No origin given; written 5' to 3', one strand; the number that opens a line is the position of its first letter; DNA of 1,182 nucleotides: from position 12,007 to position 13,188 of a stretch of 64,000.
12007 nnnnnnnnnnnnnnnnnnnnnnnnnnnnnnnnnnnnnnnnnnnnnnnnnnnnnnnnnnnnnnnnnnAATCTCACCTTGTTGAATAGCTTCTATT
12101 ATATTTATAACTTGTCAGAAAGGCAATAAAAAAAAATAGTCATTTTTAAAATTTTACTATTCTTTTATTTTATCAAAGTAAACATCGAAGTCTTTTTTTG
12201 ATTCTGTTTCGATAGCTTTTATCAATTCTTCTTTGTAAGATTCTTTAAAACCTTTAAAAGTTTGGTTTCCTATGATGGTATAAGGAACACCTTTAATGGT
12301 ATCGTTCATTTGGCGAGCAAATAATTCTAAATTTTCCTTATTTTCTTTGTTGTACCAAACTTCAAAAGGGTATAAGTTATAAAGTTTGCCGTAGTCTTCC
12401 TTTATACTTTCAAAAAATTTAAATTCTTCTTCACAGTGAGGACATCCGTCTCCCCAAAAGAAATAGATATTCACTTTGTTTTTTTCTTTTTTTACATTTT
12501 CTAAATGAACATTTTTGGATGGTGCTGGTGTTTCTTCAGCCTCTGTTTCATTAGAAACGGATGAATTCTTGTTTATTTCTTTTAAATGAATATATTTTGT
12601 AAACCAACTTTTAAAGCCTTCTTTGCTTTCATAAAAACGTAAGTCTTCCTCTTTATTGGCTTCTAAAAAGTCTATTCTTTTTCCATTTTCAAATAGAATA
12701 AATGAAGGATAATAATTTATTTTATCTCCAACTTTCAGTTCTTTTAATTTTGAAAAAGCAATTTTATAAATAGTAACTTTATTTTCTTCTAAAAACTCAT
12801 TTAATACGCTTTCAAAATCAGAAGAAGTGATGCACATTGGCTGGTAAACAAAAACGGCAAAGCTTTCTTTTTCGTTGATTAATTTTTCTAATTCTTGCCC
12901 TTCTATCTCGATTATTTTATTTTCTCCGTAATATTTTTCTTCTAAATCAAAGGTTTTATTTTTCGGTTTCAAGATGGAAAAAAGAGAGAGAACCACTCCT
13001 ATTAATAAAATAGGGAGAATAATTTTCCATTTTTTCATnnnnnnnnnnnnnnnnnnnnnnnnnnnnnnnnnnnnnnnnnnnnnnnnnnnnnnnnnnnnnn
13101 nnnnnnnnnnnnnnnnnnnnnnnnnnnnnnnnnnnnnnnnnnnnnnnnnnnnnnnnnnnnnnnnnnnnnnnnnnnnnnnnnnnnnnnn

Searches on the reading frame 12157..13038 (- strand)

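Call 58: search_protein_families(library=pfam, proteins=[window:12157-13038:-], max_evalue=0.001)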
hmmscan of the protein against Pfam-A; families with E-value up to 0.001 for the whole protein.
window:12157-13038:- (293 aa): 3 families
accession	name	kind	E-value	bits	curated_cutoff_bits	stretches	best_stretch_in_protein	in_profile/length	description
PF00085.26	Thioredoxin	-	1e-08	35.5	23.5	1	43-133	3-97/103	Thioredoxin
PF13098.12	Thioredoxin_2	-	6.9e-06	26.8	27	1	184-260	2-85/104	Thioredoxin-like domain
PF13728.12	TraF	-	0.00045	20.5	23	0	180-217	122-159/224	F plasmid transfer operon protein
